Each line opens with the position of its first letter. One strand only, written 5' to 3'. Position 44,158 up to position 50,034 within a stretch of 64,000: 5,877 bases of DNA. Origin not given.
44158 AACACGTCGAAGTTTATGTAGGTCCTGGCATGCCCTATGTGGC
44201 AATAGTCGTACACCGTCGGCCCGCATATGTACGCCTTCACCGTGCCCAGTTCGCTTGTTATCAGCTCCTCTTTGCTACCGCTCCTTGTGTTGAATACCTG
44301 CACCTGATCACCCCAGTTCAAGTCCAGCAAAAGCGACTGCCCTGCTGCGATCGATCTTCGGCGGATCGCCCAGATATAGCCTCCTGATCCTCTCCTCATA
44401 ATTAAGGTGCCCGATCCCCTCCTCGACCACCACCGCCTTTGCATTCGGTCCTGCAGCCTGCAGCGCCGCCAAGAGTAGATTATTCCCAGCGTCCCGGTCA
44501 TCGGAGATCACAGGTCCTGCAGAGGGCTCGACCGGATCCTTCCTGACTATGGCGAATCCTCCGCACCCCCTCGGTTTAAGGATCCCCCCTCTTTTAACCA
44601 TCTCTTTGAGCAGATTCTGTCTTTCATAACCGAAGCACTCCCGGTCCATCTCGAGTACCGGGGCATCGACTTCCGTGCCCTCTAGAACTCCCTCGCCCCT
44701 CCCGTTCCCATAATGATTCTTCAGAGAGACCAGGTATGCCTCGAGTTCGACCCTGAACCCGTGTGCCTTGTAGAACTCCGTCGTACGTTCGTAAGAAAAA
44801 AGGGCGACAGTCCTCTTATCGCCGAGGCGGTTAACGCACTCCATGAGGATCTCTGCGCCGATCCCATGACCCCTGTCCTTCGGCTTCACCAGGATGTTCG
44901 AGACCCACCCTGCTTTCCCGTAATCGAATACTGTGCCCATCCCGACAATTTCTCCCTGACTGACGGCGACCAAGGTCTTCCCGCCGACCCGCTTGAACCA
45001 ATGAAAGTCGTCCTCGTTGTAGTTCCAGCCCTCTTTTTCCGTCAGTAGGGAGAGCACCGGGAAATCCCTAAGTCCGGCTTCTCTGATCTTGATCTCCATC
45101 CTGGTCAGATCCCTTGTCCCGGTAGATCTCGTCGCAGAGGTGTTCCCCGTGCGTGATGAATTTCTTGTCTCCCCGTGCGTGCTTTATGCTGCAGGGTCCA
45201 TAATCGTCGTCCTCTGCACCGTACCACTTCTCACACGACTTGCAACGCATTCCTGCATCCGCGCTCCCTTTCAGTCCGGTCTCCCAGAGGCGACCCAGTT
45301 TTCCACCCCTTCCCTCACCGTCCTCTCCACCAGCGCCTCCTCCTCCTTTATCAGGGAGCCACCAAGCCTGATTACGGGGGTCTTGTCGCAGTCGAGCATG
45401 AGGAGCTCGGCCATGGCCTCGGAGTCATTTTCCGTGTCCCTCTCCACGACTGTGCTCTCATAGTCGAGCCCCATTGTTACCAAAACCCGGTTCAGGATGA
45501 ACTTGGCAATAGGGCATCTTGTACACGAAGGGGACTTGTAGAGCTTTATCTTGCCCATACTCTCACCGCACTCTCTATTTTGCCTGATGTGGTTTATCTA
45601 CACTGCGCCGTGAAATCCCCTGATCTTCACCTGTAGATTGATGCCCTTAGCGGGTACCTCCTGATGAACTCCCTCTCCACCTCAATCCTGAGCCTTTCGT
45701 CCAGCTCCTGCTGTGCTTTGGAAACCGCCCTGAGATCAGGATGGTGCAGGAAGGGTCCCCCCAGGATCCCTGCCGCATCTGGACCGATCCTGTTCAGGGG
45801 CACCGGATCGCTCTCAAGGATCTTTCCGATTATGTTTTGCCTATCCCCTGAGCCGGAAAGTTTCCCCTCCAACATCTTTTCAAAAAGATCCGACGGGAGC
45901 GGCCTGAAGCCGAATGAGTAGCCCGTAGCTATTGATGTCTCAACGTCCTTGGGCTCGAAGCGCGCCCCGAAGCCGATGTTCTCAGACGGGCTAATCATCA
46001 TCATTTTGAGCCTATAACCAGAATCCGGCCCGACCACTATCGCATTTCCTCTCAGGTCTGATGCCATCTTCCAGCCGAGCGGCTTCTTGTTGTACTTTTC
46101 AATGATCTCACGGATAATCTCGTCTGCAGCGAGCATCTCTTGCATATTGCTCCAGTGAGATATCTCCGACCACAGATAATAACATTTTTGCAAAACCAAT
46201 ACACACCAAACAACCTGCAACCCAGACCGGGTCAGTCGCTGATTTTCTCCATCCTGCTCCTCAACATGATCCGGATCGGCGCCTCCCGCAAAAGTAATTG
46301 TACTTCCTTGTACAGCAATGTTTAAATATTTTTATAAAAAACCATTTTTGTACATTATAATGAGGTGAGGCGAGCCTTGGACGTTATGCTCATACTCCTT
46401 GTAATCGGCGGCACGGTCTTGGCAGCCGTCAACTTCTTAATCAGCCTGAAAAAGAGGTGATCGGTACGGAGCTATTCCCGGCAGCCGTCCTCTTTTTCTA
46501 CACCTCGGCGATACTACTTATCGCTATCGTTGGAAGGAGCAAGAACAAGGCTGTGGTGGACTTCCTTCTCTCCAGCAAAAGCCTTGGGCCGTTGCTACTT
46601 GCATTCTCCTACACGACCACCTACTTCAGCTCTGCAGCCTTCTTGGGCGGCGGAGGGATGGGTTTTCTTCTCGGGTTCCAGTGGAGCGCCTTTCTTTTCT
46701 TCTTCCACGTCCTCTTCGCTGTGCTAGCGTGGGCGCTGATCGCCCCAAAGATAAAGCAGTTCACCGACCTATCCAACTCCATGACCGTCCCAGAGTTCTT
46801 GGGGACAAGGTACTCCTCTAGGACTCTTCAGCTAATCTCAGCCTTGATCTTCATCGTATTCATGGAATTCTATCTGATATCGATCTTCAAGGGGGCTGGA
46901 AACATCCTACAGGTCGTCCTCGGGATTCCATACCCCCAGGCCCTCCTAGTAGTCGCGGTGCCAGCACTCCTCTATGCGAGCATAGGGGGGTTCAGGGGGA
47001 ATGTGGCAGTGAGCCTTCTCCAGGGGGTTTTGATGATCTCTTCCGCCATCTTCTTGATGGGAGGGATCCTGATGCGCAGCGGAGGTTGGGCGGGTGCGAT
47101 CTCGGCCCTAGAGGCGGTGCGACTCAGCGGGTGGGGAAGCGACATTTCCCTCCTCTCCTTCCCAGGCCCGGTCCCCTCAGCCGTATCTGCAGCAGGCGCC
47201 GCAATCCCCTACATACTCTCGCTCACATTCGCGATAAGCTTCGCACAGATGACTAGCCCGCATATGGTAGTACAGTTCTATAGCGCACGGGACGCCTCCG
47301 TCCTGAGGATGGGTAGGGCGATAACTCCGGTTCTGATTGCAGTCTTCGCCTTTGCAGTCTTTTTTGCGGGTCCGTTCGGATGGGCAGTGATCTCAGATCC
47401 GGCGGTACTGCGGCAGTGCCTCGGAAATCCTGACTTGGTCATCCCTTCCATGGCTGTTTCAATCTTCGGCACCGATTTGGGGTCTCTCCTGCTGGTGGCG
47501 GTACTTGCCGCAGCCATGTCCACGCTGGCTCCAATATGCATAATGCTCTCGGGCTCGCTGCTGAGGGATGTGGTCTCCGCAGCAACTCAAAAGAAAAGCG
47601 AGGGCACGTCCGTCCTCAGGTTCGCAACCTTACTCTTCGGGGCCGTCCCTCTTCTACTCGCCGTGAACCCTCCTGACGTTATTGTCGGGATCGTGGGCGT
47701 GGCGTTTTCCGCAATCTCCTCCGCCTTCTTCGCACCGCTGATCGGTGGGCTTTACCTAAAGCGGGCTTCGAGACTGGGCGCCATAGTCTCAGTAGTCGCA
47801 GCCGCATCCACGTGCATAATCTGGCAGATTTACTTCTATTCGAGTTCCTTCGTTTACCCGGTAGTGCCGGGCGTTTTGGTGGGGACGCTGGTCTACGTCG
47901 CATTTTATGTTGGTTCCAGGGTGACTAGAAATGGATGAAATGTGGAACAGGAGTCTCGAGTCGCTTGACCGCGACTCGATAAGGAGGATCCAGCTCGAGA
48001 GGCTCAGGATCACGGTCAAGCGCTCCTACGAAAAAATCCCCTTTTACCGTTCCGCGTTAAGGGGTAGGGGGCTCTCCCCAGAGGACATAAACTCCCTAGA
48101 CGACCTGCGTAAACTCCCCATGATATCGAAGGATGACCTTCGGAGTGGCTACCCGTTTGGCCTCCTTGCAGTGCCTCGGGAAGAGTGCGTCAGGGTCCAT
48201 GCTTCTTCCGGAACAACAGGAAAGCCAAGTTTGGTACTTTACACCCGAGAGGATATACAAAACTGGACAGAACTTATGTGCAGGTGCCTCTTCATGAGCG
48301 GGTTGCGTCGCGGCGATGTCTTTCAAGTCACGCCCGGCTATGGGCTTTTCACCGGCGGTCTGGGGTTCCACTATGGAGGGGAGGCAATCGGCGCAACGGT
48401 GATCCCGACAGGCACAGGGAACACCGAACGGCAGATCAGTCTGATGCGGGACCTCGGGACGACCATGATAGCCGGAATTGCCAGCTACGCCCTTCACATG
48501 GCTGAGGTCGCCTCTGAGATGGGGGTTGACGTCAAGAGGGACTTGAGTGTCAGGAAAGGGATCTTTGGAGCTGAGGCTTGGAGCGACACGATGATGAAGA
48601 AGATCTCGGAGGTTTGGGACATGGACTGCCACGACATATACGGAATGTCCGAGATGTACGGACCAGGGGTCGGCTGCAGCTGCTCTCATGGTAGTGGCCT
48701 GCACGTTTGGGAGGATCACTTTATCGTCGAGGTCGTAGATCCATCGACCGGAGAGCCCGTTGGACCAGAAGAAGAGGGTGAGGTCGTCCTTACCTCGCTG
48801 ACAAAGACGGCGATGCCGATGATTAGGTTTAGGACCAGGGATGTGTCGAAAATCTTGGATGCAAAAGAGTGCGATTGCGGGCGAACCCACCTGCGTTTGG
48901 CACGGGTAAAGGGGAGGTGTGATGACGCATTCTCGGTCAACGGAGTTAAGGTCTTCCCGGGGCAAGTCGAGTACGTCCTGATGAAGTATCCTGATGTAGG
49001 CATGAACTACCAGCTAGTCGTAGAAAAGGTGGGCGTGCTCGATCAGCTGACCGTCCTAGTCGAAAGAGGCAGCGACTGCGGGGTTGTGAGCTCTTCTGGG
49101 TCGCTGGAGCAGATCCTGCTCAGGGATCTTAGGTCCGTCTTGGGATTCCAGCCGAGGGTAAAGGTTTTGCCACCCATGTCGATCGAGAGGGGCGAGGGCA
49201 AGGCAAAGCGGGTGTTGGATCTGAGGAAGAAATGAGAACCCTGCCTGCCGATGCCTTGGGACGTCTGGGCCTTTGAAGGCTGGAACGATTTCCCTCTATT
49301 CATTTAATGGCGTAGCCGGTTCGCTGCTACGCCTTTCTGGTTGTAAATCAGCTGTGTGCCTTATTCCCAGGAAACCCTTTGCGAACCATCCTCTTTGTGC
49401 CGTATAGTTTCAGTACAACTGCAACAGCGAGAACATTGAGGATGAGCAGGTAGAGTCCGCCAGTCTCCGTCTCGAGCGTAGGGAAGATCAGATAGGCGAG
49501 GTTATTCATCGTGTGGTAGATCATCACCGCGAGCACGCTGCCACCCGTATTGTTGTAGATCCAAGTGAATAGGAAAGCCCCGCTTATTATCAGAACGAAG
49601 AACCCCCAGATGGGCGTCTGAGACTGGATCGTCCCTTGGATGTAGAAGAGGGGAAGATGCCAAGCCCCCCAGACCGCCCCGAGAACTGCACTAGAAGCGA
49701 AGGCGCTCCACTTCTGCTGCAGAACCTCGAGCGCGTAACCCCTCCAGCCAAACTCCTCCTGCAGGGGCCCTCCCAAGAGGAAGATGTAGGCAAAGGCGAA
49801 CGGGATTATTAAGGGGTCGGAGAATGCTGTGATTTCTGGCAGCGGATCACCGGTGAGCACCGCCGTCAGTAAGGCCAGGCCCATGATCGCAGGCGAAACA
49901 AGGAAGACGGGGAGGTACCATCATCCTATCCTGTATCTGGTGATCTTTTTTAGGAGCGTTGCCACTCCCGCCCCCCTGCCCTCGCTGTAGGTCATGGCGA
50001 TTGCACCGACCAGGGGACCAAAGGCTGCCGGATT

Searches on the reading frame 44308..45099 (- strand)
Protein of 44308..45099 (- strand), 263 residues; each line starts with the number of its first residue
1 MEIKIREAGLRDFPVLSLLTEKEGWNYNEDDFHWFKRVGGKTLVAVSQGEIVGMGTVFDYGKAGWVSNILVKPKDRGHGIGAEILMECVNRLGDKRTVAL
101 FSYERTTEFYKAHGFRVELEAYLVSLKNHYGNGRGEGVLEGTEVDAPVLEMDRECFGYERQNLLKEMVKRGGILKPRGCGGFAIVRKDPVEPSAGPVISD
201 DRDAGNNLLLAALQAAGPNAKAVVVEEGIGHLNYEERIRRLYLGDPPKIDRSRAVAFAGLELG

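Call 28: search_protein_families(library=pfam, proteins=[window:44308-45099:-], max_evalue=0.00001)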
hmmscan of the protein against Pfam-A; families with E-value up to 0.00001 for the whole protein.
window:44308-45099:- (263 aa): 4 families
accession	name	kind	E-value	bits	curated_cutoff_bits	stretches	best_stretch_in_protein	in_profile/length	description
PF13508.13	Acetyltransf_7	-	2e-10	41.3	27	1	40-116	3-83/84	Acetyltransferase (GNAT) domain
PF18014.7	Acetyltransf_18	-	1.4e-09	38.2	22.7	1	148-217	1-75/124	Acetyltransferase (GNAT) domain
PF00583.31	Acetyltransf_1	-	3.5e-09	37.4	20.7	1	28-115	21-116/116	Acetyltransferase (GNAT) family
PF13673.13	Acetyltransf_10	-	4.8e-08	33.5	23.6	1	41-117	32-109/128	Acetyltransferase (GNAT) domain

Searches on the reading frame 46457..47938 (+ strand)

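Call 28: search_protein_families(library=pfam, proteins=[window:46457-47938:+], max_evalue=0.00001)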
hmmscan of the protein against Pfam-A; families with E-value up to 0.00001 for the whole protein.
window:46457-47938:+ (493 aa): 1 family
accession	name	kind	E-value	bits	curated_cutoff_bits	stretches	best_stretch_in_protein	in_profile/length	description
PF00474.23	SSF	-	1.8e-53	182.4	22.8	1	36-446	1-403/406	Sodium:solute symporter family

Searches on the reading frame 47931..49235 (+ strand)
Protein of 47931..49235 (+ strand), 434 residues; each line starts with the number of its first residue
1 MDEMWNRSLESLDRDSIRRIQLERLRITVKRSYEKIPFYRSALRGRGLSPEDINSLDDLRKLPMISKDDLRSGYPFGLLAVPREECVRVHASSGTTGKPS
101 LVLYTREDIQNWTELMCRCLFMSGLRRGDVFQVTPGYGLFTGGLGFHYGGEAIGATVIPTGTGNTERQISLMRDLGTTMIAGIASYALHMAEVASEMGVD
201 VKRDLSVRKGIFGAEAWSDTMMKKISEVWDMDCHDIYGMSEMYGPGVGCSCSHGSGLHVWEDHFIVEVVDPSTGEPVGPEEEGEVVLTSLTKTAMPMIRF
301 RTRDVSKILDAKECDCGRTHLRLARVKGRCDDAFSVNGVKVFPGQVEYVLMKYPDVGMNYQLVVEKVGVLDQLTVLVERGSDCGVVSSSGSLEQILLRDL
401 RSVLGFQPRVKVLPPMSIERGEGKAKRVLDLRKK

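Call 29: search_protein_families(library=pfam, proteins=[window:47931-49235:+], max_evalue=0.00001)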
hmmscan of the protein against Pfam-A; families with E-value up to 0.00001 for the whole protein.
window:47931-49235:+ (434 aa): 2 families
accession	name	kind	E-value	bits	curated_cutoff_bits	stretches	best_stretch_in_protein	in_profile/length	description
PF14535.12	AMP-binding_C_2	-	6.8e-23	81.2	25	1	338-432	1-96/96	AMP-binding enzyme C-terminal domain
PF00501.34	AMP-binding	-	1.7e-14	53.9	29.9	1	92-287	170-374/384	AMP-binding enzyme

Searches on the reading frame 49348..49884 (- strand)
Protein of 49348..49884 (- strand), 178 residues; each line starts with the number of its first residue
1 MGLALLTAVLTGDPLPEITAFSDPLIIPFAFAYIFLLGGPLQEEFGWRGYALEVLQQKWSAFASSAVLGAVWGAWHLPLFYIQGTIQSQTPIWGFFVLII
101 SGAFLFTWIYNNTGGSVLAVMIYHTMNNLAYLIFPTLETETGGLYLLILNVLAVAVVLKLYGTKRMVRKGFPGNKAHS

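Call 29: search_protein_families(library=pfam, proteins=[window:49348-49884:-], max_evalue=0.00001)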
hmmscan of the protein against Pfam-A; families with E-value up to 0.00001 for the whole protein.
window:49348-49884:- (178 aa): 1 family
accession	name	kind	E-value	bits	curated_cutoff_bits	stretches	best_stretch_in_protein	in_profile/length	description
PF02517.21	Rce1-like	-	4.3e-15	56.2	22.4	1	29-129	5-92/93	Type II CAAX prenyl endopeptidase Rce1-like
